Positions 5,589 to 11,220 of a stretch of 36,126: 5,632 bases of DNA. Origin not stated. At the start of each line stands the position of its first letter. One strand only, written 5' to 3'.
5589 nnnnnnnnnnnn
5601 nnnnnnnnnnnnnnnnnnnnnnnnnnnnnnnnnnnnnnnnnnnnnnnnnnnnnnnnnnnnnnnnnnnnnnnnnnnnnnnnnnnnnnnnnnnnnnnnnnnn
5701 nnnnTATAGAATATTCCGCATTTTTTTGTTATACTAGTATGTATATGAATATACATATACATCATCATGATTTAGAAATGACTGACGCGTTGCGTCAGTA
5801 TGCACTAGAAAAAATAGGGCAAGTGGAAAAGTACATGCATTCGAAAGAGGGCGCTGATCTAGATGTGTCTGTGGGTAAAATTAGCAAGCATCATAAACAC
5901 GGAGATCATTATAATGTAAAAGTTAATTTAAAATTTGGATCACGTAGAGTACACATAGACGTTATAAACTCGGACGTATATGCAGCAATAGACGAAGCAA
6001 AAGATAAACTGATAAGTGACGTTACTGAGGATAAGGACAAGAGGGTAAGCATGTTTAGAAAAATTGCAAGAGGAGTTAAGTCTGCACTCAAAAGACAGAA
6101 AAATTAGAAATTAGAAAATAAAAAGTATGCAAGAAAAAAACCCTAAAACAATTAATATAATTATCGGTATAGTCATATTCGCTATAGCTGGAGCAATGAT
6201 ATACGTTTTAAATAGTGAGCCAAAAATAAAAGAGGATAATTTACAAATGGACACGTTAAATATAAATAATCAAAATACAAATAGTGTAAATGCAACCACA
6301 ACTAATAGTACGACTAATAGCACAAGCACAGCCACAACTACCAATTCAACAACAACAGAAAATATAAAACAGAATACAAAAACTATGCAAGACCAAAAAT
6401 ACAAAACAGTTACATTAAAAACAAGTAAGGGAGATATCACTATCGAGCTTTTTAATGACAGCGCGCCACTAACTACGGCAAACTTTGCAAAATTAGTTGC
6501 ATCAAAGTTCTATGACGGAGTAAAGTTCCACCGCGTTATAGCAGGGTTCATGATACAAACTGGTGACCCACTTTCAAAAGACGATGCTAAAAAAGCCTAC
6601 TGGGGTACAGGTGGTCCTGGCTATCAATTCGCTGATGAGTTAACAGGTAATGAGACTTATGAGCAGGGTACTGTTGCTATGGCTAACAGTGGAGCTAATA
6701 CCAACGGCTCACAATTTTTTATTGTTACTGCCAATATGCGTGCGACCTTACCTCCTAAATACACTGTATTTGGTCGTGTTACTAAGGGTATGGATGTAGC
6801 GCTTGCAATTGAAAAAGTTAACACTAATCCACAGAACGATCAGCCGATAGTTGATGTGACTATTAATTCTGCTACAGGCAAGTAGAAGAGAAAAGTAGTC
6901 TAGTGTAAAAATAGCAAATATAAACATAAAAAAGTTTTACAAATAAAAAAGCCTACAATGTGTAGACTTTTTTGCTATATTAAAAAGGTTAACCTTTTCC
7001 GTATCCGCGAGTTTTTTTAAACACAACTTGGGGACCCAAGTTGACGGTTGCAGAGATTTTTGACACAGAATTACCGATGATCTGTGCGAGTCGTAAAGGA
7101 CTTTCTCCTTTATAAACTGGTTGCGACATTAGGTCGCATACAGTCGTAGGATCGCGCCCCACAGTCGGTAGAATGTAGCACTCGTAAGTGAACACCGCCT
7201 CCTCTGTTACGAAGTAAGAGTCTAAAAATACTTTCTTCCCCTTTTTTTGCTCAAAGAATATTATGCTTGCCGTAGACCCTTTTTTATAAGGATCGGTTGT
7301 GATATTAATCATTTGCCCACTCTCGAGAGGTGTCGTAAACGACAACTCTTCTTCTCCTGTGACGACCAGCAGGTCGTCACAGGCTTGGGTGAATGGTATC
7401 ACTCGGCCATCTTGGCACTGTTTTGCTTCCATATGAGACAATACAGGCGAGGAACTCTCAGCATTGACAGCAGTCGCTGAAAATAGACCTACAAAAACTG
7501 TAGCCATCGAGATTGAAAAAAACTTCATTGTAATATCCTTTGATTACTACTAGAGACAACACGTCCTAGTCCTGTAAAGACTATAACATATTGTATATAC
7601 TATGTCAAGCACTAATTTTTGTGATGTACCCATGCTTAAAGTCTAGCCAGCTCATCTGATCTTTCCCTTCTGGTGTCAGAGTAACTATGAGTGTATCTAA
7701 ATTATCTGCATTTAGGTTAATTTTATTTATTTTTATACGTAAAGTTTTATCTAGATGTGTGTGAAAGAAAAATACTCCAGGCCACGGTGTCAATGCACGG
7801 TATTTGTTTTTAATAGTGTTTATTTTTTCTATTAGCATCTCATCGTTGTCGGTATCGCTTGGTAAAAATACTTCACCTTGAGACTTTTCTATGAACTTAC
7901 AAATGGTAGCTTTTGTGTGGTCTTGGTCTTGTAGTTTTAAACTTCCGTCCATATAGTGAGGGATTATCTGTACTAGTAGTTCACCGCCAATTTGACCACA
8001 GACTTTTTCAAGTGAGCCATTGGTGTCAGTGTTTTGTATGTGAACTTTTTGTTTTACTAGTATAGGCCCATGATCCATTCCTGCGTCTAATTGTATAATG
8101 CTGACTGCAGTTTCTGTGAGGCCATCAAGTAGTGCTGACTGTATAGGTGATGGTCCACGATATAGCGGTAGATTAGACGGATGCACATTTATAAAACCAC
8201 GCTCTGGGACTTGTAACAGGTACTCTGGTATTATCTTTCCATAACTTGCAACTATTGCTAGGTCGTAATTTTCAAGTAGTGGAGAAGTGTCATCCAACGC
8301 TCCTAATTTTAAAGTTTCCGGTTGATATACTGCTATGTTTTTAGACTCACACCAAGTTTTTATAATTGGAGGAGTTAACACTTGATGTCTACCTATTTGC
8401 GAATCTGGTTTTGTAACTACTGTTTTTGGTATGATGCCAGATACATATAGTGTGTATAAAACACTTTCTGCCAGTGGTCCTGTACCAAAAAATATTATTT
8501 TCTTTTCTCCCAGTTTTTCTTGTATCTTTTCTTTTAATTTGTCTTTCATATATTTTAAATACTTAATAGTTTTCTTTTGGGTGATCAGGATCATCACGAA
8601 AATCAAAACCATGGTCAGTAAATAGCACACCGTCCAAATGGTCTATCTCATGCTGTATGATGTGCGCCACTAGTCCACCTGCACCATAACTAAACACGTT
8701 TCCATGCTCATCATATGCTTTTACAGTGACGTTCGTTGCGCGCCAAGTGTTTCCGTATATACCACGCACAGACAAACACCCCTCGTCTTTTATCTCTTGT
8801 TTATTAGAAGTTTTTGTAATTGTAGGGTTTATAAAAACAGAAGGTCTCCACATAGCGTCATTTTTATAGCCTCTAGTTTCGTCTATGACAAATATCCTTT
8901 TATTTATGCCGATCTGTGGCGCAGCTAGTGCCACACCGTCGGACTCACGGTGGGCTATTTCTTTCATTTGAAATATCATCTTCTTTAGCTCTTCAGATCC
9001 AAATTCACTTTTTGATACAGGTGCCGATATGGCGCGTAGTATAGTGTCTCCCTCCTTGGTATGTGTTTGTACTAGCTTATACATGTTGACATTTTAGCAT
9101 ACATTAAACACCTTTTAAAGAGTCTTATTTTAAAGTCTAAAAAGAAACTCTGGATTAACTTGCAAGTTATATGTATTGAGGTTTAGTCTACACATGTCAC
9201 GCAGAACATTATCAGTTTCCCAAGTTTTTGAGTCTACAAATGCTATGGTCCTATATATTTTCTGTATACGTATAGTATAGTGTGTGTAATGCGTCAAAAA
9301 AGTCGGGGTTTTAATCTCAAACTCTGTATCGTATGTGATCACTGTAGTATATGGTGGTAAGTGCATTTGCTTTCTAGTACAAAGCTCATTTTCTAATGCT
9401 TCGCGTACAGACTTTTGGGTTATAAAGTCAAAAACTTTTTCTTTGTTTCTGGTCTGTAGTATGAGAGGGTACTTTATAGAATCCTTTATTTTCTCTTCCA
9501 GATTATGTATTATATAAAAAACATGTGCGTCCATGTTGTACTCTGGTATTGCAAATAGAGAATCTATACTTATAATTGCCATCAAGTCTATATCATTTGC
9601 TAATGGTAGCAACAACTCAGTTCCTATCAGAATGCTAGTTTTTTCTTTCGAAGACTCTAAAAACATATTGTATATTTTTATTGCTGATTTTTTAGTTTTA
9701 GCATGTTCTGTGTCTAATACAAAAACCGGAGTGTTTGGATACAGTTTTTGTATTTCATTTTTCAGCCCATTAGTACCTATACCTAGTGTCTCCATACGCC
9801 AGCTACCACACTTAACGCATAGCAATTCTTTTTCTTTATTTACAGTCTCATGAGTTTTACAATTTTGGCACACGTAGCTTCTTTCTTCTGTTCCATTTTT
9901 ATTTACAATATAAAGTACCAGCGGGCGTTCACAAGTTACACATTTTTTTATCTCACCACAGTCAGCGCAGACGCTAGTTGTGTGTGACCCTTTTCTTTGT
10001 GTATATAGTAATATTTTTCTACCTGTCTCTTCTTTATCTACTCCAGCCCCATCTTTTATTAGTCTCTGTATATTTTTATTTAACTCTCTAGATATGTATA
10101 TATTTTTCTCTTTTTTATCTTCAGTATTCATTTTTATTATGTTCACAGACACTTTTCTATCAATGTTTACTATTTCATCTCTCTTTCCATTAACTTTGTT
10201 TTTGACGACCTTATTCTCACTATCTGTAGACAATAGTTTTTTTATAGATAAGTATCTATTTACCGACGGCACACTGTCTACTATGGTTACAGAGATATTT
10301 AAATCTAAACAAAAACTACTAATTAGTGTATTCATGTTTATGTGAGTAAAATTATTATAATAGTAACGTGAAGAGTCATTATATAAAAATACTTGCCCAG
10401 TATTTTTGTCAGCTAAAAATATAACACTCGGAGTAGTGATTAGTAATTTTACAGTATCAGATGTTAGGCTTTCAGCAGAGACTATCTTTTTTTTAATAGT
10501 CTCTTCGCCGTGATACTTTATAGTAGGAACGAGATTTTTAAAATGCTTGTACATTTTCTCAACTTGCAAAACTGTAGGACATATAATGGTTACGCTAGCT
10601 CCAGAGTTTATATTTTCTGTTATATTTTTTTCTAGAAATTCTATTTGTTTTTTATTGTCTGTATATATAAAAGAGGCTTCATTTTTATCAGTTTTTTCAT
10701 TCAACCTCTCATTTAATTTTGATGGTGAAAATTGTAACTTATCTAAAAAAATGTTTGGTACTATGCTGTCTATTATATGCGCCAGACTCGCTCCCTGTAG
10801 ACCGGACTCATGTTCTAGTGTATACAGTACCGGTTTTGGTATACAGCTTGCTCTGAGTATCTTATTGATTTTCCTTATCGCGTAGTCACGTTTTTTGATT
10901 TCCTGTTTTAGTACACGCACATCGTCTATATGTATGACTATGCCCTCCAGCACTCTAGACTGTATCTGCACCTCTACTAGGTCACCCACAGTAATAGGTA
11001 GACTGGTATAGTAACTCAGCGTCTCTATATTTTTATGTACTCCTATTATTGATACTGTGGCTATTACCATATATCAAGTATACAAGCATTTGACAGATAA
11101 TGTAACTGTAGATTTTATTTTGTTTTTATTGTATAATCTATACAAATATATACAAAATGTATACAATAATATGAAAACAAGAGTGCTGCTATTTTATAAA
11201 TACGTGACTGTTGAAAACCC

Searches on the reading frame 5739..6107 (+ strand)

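Call 10: search_protein_families(library=pfam, proteins=[window:5739-6107:+], max_evalue=0.001)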
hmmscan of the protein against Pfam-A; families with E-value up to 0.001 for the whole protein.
window:5739-6107:+ (122 aa): 1 family
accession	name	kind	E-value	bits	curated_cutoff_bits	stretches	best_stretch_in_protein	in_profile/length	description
PF02482.25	Ribosomal_S30AE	-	2e-12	48.1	23.7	1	5-102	1-87/88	Sigma 54 modulation protein / S30EA ribosomal protein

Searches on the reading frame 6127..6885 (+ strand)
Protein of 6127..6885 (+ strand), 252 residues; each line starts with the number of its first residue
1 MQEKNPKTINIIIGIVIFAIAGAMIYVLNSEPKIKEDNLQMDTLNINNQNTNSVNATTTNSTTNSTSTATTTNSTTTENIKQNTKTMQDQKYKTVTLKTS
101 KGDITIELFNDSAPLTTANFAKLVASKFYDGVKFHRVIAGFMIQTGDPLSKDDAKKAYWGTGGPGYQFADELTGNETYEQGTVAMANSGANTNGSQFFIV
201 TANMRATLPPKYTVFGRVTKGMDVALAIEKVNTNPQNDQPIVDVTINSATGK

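Call 10: search_protein_families(library=pfam, proteins=[window:6127-6885:+], max_evalue=0.001)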
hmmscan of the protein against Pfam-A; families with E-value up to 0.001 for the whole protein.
window:6127-6885:+ (252 aa): 1 family
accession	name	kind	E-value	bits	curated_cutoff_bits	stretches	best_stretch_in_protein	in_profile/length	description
PF00160.26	Pro_isomerase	-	9.1e-46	156.4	21.7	1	95-249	2-157/159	Cyclophilin type peptidyl-prolyl cis-trans isomerase/CLD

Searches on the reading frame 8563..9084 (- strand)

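Call 10: search_protein_families(library=pfam, proteins=[window:8563-9084:-], max_evalue=0.001)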
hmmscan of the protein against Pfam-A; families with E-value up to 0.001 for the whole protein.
window:8563-9084:- (173 aa): 1 family
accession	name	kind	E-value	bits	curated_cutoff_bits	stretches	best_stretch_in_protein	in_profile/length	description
PF01327.26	Pep_deformylase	-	6.1e-44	149.8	22.8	1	10-158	6-149/156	Polypeptide deformylase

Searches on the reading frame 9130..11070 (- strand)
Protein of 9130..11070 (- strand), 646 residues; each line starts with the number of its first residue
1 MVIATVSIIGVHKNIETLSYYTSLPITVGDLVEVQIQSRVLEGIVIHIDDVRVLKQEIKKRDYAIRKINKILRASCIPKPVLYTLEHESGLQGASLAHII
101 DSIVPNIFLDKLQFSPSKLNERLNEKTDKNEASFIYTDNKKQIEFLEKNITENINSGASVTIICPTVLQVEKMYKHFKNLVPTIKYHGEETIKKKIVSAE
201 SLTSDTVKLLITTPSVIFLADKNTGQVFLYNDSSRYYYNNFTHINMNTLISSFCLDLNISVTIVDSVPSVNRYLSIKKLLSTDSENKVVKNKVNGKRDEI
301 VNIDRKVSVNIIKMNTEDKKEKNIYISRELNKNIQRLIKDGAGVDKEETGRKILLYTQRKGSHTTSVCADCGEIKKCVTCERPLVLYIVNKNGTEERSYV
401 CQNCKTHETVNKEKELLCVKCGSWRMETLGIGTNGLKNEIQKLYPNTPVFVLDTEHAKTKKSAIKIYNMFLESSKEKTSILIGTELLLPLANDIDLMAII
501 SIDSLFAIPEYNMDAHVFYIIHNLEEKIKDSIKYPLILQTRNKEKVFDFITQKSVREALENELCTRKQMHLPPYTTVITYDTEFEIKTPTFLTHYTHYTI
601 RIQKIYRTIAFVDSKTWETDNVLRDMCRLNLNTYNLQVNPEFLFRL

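Call 6: search_protein_families(library=pfam, proteins=[window:9130-11070:-], max_evalue=0.01)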
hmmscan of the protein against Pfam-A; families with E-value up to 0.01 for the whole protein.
window:9130-11070:- (646 aa): 1 family
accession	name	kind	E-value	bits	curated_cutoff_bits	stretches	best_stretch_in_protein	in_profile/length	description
PF17764.6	PriA_3primeBD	-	0.0091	16.3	22.7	0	22-81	16-72/96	3'DNA-binding domain (3'BD)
